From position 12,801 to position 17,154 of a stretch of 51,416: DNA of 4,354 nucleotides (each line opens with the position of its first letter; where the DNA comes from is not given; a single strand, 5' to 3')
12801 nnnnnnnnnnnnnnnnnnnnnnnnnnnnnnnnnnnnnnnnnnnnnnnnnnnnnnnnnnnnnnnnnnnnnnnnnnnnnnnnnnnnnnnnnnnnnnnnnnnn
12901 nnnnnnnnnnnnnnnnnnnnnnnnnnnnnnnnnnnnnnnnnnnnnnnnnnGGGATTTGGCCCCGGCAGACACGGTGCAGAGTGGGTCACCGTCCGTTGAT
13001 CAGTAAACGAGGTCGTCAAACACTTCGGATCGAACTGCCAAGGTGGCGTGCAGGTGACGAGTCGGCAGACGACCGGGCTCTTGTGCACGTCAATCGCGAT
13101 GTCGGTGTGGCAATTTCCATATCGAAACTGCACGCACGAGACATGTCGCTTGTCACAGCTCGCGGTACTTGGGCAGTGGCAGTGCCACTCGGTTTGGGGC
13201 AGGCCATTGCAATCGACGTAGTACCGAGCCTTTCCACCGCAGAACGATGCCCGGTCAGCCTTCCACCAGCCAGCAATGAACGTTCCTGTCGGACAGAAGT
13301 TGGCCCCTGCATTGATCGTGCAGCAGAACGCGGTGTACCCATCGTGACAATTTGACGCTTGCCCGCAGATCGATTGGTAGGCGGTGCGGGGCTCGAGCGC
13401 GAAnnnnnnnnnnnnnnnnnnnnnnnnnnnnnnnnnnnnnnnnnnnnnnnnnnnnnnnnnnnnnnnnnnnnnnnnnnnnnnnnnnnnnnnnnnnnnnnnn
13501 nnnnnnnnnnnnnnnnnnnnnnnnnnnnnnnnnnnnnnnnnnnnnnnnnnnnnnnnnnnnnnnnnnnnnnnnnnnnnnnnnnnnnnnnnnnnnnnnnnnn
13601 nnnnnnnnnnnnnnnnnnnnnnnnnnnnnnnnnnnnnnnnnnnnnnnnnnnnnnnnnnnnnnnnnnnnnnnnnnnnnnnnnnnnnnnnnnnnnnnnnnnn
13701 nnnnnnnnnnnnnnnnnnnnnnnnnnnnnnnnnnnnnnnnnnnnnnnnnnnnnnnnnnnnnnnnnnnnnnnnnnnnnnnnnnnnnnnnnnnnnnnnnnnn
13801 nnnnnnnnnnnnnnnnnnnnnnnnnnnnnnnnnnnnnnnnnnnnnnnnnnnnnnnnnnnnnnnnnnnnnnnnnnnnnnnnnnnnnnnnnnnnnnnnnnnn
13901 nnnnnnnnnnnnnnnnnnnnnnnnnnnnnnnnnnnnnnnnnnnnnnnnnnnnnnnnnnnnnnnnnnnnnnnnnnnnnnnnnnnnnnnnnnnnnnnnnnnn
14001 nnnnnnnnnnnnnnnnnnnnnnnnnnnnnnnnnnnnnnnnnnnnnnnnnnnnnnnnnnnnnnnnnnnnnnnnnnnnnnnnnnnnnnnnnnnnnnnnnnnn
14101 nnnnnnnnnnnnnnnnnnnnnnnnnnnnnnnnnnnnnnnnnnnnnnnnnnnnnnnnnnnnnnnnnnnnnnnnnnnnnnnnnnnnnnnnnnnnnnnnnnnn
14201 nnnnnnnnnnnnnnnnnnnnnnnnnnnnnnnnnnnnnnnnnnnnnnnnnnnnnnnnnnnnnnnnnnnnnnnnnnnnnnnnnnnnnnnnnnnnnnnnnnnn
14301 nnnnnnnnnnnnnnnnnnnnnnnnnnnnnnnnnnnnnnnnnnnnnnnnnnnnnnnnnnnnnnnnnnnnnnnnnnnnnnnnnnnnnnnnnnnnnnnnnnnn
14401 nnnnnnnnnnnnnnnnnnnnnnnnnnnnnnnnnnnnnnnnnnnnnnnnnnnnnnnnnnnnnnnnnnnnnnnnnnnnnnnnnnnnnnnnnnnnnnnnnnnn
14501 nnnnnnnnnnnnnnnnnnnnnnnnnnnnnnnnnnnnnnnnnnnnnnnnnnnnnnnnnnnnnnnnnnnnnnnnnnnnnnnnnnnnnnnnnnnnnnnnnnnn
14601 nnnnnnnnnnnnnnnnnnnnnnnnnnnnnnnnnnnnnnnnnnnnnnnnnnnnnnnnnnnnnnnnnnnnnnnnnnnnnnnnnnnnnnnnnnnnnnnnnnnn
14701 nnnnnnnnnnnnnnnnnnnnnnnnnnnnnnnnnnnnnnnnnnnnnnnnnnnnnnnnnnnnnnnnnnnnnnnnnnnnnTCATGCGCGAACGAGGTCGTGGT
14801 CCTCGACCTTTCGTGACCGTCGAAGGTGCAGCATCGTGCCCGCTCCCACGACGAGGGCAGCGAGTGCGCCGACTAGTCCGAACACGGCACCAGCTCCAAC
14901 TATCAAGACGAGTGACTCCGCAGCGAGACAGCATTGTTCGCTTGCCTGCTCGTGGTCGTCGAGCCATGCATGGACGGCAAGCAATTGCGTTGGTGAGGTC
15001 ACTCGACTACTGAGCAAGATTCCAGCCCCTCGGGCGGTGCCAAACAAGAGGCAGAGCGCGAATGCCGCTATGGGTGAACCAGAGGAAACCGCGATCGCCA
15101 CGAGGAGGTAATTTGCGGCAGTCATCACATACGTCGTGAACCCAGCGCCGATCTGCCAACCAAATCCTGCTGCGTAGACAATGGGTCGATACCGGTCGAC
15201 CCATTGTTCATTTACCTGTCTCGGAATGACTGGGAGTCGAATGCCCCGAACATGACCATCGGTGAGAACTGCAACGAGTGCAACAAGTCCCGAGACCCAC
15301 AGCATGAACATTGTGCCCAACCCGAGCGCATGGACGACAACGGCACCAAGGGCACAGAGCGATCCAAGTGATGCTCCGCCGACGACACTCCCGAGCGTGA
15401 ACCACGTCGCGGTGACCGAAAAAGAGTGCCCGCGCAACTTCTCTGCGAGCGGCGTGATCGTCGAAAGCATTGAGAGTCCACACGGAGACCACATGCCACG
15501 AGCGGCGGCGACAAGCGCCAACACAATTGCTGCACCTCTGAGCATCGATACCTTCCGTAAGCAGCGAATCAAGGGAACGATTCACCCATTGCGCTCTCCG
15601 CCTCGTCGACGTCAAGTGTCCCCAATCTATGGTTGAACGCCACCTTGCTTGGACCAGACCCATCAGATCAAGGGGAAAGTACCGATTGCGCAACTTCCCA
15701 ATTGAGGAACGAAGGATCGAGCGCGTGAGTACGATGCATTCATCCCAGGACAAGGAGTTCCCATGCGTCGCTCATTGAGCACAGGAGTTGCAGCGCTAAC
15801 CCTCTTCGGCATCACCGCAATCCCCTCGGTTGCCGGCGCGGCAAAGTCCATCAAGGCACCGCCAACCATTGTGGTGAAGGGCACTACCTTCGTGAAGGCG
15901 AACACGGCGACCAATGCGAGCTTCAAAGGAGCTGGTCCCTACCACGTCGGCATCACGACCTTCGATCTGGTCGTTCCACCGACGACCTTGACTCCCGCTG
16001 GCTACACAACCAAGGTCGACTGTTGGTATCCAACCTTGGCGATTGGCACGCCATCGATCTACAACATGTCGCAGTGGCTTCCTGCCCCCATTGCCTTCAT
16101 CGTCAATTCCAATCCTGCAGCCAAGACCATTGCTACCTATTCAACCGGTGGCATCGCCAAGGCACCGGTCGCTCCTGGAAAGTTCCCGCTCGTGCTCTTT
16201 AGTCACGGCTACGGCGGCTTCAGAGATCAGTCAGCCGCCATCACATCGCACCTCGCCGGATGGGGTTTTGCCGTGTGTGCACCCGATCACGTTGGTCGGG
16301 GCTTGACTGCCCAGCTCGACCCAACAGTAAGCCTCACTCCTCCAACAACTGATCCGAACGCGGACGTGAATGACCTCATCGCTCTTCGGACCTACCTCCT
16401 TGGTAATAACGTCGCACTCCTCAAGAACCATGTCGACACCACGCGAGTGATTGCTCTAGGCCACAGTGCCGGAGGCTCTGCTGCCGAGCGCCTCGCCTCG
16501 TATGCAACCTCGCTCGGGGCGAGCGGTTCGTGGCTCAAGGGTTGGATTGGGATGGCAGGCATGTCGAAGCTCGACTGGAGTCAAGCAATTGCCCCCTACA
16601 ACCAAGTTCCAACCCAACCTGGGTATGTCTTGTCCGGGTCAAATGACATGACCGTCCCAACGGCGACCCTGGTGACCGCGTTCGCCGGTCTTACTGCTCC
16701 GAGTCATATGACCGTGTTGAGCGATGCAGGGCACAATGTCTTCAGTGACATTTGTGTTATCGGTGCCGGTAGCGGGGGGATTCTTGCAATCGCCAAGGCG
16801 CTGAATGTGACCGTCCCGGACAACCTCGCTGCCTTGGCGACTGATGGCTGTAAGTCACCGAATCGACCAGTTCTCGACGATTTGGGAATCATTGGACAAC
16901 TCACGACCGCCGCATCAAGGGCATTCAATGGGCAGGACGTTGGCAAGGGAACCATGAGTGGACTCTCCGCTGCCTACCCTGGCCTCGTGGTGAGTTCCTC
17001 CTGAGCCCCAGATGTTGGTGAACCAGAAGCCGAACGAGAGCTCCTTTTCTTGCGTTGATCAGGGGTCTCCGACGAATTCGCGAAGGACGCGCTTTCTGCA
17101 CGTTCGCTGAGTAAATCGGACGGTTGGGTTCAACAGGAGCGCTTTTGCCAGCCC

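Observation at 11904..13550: Tat-signal domain of about 16 Cys, MauA-light-chain-like, fused to about six LGFP cell-wall-binding repeats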

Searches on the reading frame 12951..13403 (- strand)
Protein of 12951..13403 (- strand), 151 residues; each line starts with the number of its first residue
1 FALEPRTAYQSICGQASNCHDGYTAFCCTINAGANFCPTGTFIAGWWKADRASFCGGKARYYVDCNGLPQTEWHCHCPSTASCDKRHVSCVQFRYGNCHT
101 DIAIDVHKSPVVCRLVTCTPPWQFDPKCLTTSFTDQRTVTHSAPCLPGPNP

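Call 30: predict_structure(alignment_id=A3)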
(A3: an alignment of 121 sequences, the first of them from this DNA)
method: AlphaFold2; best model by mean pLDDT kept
length: 151 residues; sequences in the alignment: 121
mean_pLDDT: 77.7   pTM: 0.74
mean pLDDT of the five models: 77.7, 77.0, 75.4, 75.0, 74.5
residues with pLDDT >= 90: 40; 70-90: 64; 50-70: 35; < 50: 12
segments of 3 or more residues with pLDDT < 50: 1-6, 8-10
pLDDT, mean of each block of 10 residues (from residue 1): 46 61 81 88 91 87 89 80 74 75 74 91 92 84 57 52
secondary structure, 60 per line:
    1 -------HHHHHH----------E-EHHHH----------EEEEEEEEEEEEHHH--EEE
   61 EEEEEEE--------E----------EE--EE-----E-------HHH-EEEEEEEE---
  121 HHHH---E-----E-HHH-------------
elements in order: H8-13 H27-30 E41-52 E58-67 E110-117 H121-124

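Call 33: fold_search(model_id=the predicted structure, library=pdb)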
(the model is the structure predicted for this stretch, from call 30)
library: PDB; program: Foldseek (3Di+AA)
matches with E <= 10: 10; with E <= 0.001: 0
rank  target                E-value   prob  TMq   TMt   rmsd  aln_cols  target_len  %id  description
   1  3t37                  4.9e+00  0.03  0.15  0.06   5.7        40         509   15  Crystal structure of pyridoxine 4-oxidase from Mesorbium loti (released 2012-08-15)
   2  4ha6                  6.3e+00  0.02  0.10  0.04   4.6        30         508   10  Crystal structure of pyridoxine 4-oxidase - pyridoxamine complex (released 2013-06-05)
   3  7pr0_F                6.3e+00  0.01  0.17  0.13  11.5        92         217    9  Crystal structure of the receptor binding domain of SARS-CoV-2 Spike glycoprotein in complex with FD-5D Fab (released 2022-02-02)
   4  6e3h_L                6.7e+00  0.01  0.17  0.13  11.3        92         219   10  Crystal structure of S9-3-37 bound to H5 influenza hemagglutinin (released 2018-09-26)
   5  9ihc_L                8.1e+00  0.01  0.16  0.13  10.9        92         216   10  CryoEM structure of a synthetic antibody, COP-2, in complex with the C-terminal domain of Clostridium perfringens Ente (released 2025-03-12)
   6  8bf3_B                8.6e+00  0.01  0.12  0.06   7.8        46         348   13  Crystal structure of feruloyl esterase wtsFae1B in complex with xylobiose (released 2022-11-30)
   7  1a4j_A                9.2e+00  0.01  0.17  0.13   9.9        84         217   11  DIELS ALDER CATALYTIC ANTIBODY GERMLINE PRECURSOR (released 1998-05-13)
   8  1qbl_L                9.8e+00  0.01  0.18  0.14  10.7        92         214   10  FAB E8 (FABE8A) X-RAY STRUCTURE AT 2.26 ANGSTROM RESOLUTION (released 1998-12-02)
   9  7n28_X                9.8e+00  0.01  0.16  0.12  10.8        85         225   15  Cryo-EM structure of broadly neutralizing V2-apex-targeting antibody J033 in complex with HIV-1 Env (released 2022-04-06)
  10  7mnl_L                9.8e+00  0.01  0.17  0.13  11.3        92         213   10  Crystal structure of the N-terminal domain of NUP358/RanBP2 (residues 1-752) in complex with Fab fragment (released 2022-06-15)

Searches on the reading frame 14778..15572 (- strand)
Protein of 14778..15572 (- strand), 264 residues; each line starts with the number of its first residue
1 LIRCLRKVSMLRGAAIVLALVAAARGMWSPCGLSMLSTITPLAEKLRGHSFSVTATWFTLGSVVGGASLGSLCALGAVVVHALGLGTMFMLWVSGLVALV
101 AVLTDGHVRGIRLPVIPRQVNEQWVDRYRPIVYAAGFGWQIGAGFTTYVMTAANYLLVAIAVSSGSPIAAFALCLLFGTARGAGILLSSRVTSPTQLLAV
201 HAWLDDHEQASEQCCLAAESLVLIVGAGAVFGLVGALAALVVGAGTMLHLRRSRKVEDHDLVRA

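Call 3: search_protein_families(library=pfam, proteins=[window:14778-15572:-], max_evalue=0.01)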
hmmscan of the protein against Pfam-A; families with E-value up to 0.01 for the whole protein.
window:14778-15572:- (264 aa): 1 family
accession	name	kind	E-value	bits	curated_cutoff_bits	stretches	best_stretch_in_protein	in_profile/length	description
PF19683.4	DUF6185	-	0.00043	19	25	1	89-162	465-537/825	Family of unknown function (DUF6185)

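Call 4: search_protein_families(library=ncbifam, proteins=[window:14778-15572:-], max_evalue=0.01)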
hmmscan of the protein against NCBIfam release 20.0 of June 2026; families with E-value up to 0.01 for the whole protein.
window:14778-15572:- (264 aa): 0 families

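Call 49: search_solved_structures(query=A6, max_evalue=5)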
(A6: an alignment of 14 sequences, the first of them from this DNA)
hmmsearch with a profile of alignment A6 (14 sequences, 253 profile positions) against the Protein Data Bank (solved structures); distinct sequences matched with E-value up to 5: 5.
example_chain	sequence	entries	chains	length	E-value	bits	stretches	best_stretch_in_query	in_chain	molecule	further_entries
1dbv_O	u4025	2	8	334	0.18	14.5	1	162-223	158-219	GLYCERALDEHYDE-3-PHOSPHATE DEHYDROGENASE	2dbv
3dbv_O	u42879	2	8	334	0.19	14.5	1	162-223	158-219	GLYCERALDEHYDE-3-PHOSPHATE DEHYDROGENASE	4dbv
1npt_O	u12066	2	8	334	0.94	12.2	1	161-223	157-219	Glyceraldehyde 3-phosphate dehydrogenase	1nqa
1nq5_O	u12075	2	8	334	1.2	11.8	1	162-223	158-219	Glyceraldehyde 3-phosphate dehydrogenase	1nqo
1gd1_O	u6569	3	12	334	1.3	11.7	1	162-223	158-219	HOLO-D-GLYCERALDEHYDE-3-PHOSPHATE DEHYDROGENASE | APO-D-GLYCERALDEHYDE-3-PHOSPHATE DEHYDROGENASE | Glyceraldehyde-3-phosphate dehydrogenase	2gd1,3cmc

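Call 52: search_protein_families(library=pfam, alignment_id=A6, max_evalue=1)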
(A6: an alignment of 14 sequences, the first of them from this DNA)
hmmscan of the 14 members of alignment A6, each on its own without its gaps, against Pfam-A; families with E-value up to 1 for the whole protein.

A. member 1, seq(263 aa): 2 families
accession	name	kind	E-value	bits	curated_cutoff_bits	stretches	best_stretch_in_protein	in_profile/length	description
PF19683.4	DUF6185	-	0.00043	19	25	1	88-161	465-537/825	Family of unknown function (DUF6185)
PF21500.3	HolB_lid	-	0.3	11.4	27.1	0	155-172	21-38/40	DNA polymerase III subunit delta', AAA+ ATPase lid domain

B. families by the number of members that match (of 14 scanned): 9 families
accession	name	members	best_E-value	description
PF13386.12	DsbD_2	4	4.2e-06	Cytochrome C biogenesis protein transmembrane region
PF19683.4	DUF6185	1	0.00043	Family of unknown function (DUF6185)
PF03186.18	CobD_Cbib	1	0.0045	CobD/Cbib protein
PF14340.12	DUF4395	1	0.027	Domain of unknown function (DUF4395)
PF22151.2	Fer4_NDSU1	1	0.1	NADH-ubiquinone oxidoreductase NDSU1/NuoG-like, 4Fe-4S domain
PF04785.17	Rhabdo_M2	1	0.11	Rhabdovirus matrix protein M2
PF03208.24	PRA1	1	0.19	PRA1 family protein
PF00716.22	Peptidase_S21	1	0.2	Assemblin (Peptidase family S21)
PF21500.3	HolB_lid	1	0.3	DNA polymerase III subunit delta', AAA+ ATPase lid domain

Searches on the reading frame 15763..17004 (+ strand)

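Call 3: search_protein_families(library=pfam, proteins=[window:15763-17004:+], max_evalue=0.01)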
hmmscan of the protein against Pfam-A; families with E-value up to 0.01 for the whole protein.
window:15763-17004:+ (413 aa): 7 families
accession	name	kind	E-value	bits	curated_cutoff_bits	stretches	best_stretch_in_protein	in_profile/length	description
PF03403.19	PAF-AH_p_II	-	1.6e-11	43.9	20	1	137-177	96-136/372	Platelet-activating factor acetylhydrolase, isoform II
PF12146.15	Hydrolase_4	-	7.7e-08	32.4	27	1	143-273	6-116/239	Serine aminopeptidase, S33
PF07224.18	Chlorophyllase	-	1.1e-06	28.1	26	1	133-246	34-135/301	Chlorophyllase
PF00561.26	Abhydrolase_1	-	1.4e-06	28.6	25.8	1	142-246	1-88/245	alpha/beta hydrolase fold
PF12697.13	Abhydrolase_6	-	6.6e-06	27.4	26.3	1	144-248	1-87/217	Alpha/beta hydrolase family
PF01738.24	DLH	-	0.00012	22.2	21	1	132-325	5-187/217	Dienelactone hydrolase family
PF12740.14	PETase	-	0.0031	17.4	28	1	124-254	37-152/263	PET hydrolase-like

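Call 4: search_protein_families(library=ncbifam, proteins=[window:15763-17004:+], max_evalue=0.01)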
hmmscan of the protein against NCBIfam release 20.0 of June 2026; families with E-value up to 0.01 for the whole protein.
window:15763-17004:+ (413 aa): 1 family
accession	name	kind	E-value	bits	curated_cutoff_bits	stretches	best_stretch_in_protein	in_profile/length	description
TIGR03502.1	lipase_Pla1_cef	subfamily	4.2e-07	28.5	383.9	1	116-249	420-572/790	VolA/Pla-1 family phospholipase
